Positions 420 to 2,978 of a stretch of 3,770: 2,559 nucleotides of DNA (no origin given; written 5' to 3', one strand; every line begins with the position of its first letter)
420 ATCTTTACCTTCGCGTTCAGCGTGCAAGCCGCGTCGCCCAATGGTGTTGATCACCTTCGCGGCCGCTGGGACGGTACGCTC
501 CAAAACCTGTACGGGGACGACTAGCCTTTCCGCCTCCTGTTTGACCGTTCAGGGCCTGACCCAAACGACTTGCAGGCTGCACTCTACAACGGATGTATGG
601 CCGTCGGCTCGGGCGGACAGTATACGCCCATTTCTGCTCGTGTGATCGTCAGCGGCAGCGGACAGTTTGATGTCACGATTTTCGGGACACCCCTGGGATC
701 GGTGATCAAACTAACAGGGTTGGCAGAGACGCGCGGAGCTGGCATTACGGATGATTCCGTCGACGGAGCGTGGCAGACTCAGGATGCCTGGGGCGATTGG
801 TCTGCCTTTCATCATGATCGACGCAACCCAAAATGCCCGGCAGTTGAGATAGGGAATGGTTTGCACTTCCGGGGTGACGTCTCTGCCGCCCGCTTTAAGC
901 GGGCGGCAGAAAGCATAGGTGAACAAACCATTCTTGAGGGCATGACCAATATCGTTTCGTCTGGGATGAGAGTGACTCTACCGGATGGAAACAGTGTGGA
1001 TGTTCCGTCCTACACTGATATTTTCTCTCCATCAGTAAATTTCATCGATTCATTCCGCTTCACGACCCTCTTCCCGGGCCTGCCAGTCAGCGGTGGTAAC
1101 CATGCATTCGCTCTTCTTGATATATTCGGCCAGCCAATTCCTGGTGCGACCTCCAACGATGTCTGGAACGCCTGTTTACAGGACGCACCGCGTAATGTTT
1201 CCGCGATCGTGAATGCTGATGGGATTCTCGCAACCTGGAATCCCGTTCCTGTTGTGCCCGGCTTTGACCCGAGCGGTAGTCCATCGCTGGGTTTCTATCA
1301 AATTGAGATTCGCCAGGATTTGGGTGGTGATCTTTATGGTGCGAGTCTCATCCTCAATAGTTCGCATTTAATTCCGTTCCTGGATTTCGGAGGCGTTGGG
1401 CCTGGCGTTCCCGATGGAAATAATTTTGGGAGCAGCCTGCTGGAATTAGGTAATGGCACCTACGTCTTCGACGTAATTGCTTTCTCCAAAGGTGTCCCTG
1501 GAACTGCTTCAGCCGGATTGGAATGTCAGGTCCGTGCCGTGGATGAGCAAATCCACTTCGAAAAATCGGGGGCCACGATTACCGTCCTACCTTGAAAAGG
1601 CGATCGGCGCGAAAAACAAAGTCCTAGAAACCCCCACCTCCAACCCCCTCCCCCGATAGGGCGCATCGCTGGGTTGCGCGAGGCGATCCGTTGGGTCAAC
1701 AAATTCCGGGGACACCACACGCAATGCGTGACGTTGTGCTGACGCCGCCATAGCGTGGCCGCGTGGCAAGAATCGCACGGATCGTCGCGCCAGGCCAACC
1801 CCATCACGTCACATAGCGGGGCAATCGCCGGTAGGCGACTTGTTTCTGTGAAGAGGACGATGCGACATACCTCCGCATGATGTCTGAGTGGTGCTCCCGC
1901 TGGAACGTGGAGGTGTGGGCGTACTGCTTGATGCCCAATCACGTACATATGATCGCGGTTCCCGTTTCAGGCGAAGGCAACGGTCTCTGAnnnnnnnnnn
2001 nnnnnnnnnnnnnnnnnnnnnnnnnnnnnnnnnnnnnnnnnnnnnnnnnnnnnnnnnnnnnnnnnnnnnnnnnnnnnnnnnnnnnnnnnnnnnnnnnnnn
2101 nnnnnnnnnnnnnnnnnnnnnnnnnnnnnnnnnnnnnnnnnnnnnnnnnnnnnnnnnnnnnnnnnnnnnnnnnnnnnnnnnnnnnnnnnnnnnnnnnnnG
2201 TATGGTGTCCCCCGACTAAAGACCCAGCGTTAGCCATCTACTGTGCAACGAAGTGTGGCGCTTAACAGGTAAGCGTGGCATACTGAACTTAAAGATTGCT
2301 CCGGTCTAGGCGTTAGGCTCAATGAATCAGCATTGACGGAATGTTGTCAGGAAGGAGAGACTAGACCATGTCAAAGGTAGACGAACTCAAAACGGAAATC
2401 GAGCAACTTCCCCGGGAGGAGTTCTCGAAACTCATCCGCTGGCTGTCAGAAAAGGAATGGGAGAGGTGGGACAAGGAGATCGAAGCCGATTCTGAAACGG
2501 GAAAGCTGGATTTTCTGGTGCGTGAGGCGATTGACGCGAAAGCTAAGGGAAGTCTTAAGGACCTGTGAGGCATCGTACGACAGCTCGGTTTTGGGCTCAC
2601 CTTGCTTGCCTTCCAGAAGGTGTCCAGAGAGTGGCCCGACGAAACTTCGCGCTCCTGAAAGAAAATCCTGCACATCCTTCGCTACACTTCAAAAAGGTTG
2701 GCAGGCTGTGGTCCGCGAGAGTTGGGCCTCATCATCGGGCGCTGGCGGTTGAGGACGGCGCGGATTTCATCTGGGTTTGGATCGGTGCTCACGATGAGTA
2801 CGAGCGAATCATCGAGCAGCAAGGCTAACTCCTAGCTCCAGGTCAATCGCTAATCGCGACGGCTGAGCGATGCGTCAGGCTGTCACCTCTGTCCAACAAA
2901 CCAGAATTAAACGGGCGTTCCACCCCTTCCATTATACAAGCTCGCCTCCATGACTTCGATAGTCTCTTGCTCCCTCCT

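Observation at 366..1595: Signal peptide and secreted-protein body share one frame, separated only by a single TAG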

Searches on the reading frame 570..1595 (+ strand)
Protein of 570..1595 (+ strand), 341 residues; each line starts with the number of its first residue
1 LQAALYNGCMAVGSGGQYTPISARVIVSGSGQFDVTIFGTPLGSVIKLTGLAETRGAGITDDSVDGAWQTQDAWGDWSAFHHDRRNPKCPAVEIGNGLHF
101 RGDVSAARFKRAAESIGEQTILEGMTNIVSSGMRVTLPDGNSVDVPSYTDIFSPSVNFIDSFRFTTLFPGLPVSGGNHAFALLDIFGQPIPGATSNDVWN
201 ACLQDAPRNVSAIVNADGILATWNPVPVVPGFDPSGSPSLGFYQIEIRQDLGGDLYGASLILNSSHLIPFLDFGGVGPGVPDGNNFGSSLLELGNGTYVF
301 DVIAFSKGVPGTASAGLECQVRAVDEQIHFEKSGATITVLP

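Call 49: find_encoding_contigs(protein=window:570-1595:+, flank=10000)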
Protein window:570-1595:+ (341 aa): no gene with exactly this product is on record in the collection.

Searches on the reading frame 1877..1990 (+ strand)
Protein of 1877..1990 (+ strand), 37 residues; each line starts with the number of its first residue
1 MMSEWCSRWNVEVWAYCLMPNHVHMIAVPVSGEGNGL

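Call 7: search_protein_families(library=pfam, proteins=[window:1877-1990:+], max_evalue=1)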
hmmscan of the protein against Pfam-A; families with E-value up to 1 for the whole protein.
window:1877-1990:+ (37 aa): 1 family
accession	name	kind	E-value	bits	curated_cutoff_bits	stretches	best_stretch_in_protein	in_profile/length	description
PF01797.21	Y1_Tnp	-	4.8e-05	23.9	23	1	2-26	32-56/121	Transposase IS200 like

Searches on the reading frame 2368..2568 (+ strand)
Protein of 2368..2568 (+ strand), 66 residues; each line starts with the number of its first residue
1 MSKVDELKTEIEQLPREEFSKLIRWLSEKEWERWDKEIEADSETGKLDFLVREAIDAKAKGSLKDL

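Call 7: search_protein_families(library=pfam, proteins=[window:2368-2568:+], max_evalue=1)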
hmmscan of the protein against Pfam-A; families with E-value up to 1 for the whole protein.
window:2368-2568:+ (66 aa): 0 families

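Call 45: list_cluster_members(proteins=[P0002, window:2368-2568:+, window:2565-2828:+])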
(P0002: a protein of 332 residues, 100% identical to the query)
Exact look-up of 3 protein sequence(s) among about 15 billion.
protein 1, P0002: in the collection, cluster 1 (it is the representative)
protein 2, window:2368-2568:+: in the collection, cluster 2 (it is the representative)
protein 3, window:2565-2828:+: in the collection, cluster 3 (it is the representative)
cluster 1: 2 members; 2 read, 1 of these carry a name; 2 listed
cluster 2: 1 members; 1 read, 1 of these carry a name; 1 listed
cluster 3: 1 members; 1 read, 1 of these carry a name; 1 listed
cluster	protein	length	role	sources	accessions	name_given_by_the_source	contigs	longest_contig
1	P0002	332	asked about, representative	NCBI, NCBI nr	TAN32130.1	hypothetical protein EPN28_04935 [Patescibacteria group bacterium] | MAG: hypothetical protein EPN28_04935 [Patescibacteria group bacterium]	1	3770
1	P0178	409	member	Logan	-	-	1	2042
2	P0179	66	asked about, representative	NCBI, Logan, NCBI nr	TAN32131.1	hypothetical protein EPN28_04945 [Patescibacteria group bacterium] | MAG: hypothetical protein EPN28_04945 [Patescibacteria group bacterium]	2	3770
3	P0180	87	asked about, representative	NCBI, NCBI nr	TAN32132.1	hypothetical protein EPN28_04950 [Patescibacteria group bacterium] | MAG: hypothetical protein EPN28_04950 [Patescibacteria group bacterium]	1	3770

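Call 47: find_encoding_contigs(protein=P0178, flank=10000)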
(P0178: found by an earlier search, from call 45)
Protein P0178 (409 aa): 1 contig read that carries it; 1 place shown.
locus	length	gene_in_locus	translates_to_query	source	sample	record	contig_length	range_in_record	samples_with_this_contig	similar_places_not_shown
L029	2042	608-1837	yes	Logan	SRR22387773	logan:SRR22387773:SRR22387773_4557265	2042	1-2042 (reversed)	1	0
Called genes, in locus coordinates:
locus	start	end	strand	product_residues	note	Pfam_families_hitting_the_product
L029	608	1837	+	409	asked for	-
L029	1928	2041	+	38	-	?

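Call 48: find_encoding_contigs(protein=P0179, flank=10000)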
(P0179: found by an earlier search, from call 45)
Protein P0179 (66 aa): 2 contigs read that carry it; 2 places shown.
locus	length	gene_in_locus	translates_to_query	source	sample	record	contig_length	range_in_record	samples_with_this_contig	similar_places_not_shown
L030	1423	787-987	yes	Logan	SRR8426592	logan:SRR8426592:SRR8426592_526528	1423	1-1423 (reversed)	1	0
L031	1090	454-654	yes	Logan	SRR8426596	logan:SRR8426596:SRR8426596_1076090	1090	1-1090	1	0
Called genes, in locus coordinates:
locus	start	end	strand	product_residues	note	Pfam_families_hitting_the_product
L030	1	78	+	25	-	?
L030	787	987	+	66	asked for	-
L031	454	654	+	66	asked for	-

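Call 58: search_protein_families(library=ncbifam, proteins=[P0178, window:2368-2568:+], max_evalue=0.01)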
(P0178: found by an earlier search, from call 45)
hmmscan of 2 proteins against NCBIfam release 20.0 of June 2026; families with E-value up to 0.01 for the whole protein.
P0178 (409 aa): 0 families

window:2368-2568:+ (66 aa): 0 families

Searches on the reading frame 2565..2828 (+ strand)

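Call 7: search_protein_families(library=pfam, proteins=[window:2565-2828:+], max_evalue=1)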
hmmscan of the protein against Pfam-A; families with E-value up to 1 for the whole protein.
window:2565-2828:+ (87 aa): 1 family
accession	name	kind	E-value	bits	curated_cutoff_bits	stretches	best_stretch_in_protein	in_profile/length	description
PF24732.2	ParE_like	-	9e-06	26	24.4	1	20-81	3-67/67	ParE-like toxin domain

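Call 58: search_protein_families(library=ncbifam, proteins=[P0178, window:2565-2828:+], max_evalue=0.01)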
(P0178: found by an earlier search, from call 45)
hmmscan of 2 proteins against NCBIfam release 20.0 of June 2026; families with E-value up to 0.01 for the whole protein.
P0178 (409 aa): 0 families

window:2565-2828:+ (87 aa): 0 families
